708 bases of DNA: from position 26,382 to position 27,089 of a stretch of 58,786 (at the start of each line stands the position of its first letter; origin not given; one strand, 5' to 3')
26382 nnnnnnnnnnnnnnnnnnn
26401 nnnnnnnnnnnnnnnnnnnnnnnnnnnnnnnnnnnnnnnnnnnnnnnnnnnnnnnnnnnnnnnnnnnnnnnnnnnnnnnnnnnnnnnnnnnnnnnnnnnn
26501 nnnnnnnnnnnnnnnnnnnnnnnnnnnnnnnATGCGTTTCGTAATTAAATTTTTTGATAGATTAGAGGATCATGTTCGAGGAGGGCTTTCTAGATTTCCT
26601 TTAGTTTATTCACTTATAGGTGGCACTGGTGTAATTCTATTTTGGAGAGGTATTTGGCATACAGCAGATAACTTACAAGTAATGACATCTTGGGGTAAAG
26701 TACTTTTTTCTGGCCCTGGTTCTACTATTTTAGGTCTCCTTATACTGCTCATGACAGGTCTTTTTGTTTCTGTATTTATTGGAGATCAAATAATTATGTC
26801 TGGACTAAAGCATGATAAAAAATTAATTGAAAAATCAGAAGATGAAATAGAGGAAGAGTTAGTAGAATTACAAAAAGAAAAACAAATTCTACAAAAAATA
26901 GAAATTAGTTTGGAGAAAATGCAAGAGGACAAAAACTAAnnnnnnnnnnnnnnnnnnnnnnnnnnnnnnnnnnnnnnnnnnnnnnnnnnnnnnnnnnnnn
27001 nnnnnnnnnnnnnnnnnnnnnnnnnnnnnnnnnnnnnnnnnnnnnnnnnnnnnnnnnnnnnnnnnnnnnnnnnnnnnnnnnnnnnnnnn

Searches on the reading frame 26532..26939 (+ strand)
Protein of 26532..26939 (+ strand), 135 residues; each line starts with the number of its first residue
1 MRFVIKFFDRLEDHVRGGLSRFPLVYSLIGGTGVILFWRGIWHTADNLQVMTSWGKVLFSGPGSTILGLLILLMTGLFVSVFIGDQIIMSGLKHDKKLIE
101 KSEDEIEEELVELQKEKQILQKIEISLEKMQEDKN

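Call 43: find_encoding_contigs(protein=window:26532-26939:+, flank=1500, max_places=10)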
Protein window:26532-26939:+ (135 aa): 3 contigs read that carry it; 1 place shown.
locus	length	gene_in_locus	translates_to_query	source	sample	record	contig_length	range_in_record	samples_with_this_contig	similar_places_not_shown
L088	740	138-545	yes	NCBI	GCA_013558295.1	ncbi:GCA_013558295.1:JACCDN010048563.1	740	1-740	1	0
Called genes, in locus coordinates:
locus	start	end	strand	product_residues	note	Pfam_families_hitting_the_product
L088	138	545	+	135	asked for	-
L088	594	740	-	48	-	?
